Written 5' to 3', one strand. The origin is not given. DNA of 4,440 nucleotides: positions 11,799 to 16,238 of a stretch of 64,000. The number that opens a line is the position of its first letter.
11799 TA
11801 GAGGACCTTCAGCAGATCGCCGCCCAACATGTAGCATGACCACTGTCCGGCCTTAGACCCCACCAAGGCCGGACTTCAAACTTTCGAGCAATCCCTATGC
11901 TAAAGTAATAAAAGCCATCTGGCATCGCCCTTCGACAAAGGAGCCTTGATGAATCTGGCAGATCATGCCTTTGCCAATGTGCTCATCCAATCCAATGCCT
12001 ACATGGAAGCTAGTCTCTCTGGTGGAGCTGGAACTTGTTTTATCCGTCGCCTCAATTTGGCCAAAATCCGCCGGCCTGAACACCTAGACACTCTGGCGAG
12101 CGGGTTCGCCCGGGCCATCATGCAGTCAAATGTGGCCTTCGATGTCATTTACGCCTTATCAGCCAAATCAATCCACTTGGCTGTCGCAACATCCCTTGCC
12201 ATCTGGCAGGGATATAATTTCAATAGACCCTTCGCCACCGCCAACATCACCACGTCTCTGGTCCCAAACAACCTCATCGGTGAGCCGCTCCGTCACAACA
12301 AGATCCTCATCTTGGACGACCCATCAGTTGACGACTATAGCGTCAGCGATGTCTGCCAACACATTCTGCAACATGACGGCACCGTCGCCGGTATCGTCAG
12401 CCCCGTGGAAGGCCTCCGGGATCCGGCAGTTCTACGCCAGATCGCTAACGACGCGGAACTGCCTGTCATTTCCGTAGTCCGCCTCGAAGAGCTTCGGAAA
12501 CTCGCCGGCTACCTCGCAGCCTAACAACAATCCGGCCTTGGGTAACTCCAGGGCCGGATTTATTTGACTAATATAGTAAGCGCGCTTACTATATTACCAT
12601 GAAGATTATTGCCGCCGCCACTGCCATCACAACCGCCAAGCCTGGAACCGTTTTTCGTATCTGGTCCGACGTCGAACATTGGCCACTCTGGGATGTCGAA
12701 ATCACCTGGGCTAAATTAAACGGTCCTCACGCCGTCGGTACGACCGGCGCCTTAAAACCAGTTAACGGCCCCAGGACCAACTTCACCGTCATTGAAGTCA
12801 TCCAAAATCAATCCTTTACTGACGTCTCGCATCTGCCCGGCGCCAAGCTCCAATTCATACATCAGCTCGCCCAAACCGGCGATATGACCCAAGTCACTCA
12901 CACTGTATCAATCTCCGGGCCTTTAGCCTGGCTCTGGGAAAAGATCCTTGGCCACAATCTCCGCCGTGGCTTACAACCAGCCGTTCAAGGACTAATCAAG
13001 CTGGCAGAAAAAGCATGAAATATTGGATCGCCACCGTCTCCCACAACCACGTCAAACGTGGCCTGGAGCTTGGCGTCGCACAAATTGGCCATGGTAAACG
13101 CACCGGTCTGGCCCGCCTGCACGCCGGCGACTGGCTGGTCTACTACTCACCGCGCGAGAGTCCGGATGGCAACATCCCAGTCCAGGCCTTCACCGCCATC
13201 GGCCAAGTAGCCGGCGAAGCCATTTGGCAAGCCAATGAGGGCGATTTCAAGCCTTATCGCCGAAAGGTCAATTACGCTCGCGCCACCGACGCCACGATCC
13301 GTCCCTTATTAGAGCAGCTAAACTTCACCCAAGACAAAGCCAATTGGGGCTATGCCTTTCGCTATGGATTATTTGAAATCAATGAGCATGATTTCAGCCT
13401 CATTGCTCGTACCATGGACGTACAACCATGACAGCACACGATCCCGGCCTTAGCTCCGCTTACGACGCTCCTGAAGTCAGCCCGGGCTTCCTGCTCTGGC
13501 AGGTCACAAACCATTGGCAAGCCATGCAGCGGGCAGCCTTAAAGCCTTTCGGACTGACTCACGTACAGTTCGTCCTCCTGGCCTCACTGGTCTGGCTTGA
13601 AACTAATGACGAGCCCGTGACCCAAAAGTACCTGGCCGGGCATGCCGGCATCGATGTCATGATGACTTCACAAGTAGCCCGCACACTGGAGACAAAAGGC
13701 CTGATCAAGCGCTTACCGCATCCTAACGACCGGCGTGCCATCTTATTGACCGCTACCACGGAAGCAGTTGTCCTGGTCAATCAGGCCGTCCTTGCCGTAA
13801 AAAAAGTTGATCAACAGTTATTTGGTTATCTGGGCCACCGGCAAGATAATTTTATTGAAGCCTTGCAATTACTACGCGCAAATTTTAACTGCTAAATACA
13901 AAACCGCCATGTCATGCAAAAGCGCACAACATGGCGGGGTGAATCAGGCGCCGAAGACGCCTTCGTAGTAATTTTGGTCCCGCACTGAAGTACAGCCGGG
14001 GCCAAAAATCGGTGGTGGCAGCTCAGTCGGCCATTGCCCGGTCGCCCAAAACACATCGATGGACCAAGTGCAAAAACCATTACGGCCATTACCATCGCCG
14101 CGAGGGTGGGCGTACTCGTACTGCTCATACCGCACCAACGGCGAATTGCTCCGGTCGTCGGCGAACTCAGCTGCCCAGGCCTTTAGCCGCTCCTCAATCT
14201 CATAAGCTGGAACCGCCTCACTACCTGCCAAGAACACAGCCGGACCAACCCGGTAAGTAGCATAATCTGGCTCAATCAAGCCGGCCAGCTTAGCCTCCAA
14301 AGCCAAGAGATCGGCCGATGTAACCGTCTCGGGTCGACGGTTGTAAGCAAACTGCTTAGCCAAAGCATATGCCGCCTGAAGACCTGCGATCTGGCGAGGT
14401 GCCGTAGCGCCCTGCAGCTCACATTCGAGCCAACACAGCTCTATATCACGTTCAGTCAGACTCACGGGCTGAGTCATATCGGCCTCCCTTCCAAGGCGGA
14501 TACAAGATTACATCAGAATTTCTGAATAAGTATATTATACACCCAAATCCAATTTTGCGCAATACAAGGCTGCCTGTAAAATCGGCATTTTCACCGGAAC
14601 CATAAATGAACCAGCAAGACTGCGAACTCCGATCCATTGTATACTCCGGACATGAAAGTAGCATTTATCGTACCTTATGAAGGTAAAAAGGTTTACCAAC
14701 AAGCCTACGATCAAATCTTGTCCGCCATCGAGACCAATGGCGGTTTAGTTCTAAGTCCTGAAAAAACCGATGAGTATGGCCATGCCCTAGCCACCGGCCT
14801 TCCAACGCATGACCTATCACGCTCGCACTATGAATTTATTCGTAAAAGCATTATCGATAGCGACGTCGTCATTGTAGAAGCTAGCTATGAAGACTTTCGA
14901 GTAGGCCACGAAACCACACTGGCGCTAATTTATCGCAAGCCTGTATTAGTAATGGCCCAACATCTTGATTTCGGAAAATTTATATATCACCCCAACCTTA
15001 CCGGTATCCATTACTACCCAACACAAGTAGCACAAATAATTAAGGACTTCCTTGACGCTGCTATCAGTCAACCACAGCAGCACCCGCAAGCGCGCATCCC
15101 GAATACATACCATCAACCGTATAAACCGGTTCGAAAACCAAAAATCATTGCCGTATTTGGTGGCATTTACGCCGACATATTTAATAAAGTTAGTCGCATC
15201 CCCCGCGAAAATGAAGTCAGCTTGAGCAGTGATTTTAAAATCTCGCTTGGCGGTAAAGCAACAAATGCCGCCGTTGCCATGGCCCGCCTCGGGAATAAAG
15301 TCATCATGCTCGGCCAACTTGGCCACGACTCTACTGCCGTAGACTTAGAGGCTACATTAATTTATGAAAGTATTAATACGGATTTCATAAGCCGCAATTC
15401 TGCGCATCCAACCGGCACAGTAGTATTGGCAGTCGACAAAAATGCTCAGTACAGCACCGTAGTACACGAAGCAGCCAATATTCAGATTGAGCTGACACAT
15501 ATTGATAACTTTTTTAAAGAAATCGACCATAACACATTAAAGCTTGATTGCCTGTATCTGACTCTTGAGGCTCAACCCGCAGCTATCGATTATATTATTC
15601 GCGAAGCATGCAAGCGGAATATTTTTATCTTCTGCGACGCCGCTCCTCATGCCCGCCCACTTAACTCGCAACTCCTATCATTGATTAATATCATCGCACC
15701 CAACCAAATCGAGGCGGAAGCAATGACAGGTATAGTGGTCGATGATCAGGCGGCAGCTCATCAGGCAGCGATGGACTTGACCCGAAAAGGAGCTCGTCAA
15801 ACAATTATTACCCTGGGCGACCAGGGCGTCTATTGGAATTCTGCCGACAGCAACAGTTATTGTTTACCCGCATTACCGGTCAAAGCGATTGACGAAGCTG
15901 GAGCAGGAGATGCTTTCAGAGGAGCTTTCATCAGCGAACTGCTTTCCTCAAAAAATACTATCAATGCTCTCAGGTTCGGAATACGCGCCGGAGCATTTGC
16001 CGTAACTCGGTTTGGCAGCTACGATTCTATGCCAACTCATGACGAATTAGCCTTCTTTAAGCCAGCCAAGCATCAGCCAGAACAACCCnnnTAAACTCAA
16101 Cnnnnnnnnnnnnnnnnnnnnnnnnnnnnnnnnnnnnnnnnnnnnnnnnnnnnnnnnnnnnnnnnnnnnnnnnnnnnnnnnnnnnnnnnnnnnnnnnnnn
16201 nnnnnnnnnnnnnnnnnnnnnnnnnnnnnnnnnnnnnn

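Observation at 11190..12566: Tandem duplication of a PyrE-like phosphoribosyltransferase, including its leader, with the second copy catalytically degenerate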

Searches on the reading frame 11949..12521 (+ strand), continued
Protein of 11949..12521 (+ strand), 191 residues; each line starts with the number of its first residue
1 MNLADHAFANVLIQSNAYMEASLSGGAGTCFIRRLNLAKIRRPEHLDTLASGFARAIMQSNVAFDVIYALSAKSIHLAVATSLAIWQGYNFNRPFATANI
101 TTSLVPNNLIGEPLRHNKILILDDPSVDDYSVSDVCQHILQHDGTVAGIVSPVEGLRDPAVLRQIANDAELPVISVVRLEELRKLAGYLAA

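Call 70: search_protein_families(library=pfam, proteins=[P0003], max_evalue=0.001)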
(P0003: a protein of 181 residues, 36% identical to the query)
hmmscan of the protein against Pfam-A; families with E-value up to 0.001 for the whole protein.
P0003 (181 aa): 0 families

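Call 86: predict_structure(alignment_id=A5)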
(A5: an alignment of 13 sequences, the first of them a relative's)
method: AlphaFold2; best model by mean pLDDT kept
length: 181 residues; sequences in the alignment: 13
mean_pLDDT: 88.7   pTM: 0.86
mean pLDDT of the five models: 88.7, 88.2, 87.4, 87.1, 86.8
residues with pLDDT >= 90: 109; 70-90: 58; 50-70: 13; < 50: 1
segments of 3 or more residues with pLDDT < 50: none
pLDDT, mean of each block of 10 residues (from residue 1): 92 82 84 95 97 97 92 97 96 63 93 87 88 96 79 90 91 82 57
secondary structure, 60 per line:
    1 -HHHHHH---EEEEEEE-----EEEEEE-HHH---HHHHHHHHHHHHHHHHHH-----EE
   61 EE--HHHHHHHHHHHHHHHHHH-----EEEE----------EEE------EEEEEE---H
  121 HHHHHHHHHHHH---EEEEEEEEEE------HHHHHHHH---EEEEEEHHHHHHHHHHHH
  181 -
elements in order: H2-7 E11-17 E23-28 H36-53 E59-62 H65-82 E88-91 E102-104 E111-116 H120-132 E136-145 H152-159 E163-168 H169-180

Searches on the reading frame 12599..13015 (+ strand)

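Call 22: search_protein_families(library=pfam, proteins=[window:12599-13015:+], max_evalue=0.001)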
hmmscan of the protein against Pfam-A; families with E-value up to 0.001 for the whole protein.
window:12599-13015:+ (139 aa): 1 family
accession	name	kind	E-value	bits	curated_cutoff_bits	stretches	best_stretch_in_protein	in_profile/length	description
PF10604.15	Polyketide_cyc2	-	1.1e-06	29.4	27.4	1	8-135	7-140/142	Polyketide cyclase / dehydrase and lipid transport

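Call 69: search_protein_families(library=padloc, proteins=[window:12599-13015:+], max_evalue=0.01)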
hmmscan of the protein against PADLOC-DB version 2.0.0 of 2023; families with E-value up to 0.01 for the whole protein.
window:12599-13015:+ (139 aa): 0 families

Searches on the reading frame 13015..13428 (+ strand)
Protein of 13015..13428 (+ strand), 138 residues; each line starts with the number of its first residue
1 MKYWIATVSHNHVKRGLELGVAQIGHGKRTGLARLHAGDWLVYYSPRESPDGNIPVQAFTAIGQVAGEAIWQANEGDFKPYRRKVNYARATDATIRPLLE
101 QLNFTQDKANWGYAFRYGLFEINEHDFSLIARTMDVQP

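Call 22: search_protein_families(library=pfam, proteins=[window:13015-13428:+], max_evalue=0.001)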
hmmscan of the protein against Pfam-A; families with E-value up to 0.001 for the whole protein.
window:13015-13428:+ (138 aa): 1 family
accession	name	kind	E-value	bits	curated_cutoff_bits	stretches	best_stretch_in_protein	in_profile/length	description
PF01878.24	EVE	-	6.7e-13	49.3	23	1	2-132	1-144/145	EVE domain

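Call 69: search_protein_families(library=padloc, proteins=[window:13015-13428:+], max_evalue=0.01)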
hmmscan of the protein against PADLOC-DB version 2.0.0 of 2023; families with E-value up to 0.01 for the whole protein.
window:13015-13428:+ (138 aa): 0 families

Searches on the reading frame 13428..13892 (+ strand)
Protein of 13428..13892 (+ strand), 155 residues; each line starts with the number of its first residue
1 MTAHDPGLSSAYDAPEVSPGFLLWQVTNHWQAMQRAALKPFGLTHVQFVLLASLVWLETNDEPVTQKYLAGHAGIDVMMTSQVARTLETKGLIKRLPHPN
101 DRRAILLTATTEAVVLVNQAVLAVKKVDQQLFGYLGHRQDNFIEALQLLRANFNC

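Call 22: search_protein_families(library=pfam, proteins=[window:13428-13892:+], max_evalue=0.001)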
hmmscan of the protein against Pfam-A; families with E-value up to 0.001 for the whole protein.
window:13428-13892:+ (155 aa): 2 families
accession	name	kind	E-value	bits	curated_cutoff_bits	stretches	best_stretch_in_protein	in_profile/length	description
PF01047.28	MarR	-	1.2e-11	44.8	24.6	1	43-104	1-58/59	MarR family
PF12802.13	MarR_2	-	8.9e-07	29.4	27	1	54-104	11-61/61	MarR family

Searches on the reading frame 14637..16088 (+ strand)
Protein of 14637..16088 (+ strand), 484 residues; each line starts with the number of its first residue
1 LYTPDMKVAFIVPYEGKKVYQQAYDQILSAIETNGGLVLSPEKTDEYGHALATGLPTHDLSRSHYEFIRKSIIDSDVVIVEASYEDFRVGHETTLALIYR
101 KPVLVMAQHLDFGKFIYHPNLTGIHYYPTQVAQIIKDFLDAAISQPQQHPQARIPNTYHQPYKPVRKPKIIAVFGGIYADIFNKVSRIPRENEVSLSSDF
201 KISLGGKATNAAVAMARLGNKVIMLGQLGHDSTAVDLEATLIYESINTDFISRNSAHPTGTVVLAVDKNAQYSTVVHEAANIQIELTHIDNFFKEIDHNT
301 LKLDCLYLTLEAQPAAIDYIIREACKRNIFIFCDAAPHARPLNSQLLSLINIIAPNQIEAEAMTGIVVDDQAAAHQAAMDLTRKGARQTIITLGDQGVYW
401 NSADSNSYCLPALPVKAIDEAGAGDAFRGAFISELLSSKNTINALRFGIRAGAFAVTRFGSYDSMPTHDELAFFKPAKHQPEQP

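Call 22: search_protein_families(library=pfam, proteins=[window:14637-16088:+], max_evalue=0.001)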
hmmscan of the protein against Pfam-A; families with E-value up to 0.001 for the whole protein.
window:14637-16088:+ (484 aa): 2 families
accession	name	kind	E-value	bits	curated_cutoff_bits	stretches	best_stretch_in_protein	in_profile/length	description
PF00294.29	PfkB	-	5.9e-52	177.3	25.8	1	171-467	4-301/302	pfkB family carbohydrate kinase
PF08543.17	Phos_pyr_kin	-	2.8e-07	30.6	27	1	342-446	112-222/246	Phosphomethylpyrimidine kinase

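Call 50: search_protein_families(library=ncbifam, proteins=[window:14637-16088:+], max_evalue=0.00001)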
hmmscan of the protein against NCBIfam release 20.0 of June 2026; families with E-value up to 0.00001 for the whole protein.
window:14637-16088:+ (484 aa): 26 families (the best 25 are shown)
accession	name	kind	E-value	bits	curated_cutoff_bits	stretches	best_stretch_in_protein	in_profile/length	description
TIGR02152.1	D_ribokin_bact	equivalog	1.9e-67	227.7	299.65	1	171-471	1-296/298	ribokinase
NF008353.0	PRK11142.1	equivalog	5.2e-61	206.8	341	1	171-474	5-302/307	ribokinase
TIGR04382.1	myo_inos_iolC_N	equivalog_domain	2.1e-30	106.1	300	1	197-474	26-308/309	5-dehydro-2-deoxygluconokinase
TIGR03168.1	1-PFK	subfamily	4.1e-28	98.2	216.4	1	191-460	21-286/305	hexose kinase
TIGR03828.1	pfkB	equivalog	1.2e-27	96.8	292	1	184-460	15-286/305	1-phosphofructokinase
TIGR02198.1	rfaE_dom_I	equivalog_domain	4.8e-24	85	345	1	170-462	9-303/315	D-glycero-beta-D-manno-heptose-7-phosphate kinase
NF006957.1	PRK09434.1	equivalog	8.9e-20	71.4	450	2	204-294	26-118/302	fructokinase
NF053626.1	RibKinHalex1628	equivalog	3.1e-19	69.6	330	1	175-471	8-287/293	ATP-dependent ribose-1-phosphate kinase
NF041320.1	pfkB_Halo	equivalog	4.5e-18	65.7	400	1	185-461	17-282/302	1-phosphofructokinase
NF047869.1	myo_kin_aldol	exception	6.1e-16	57.9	600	2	413-480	269-336/586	bifunctional 5-dehydro-2-deoxygluconokinase/5-dehydro-2-deoxyphosphogluconate aldolase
NF008454.0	PRK11316.1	equivalog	1.3e-14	53.7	521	1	204-461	49-300/475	bifunctional D-glycero-beta-D-manno-heptose-7-phosphate kinase/D-glycero-beta-D-manno-heptose 1-phosphate adenylyltransferase HldE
NF007632.0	PRK10294.1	equivalog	5.8e-14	52.1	353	1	204-460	37-291/310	6-phosphofructokinase II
NF041332.1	KDG_KDGal_kin_Halo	equivalog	8.6e-14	51.7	440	1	338-456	178-292/320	bifunctional 2-dehydro-3-deoxygluconokinase/2-dehydro-3-deoxygalactonokinase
NF007416.0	PRK09954.1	equivalog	1.3e-13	50.6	561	1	172-454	61-338/362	sugar kinase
NF049991.1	TagKinase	equivalog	4.7e-13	48.6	420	1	215-474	51-314/321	tagatose kinase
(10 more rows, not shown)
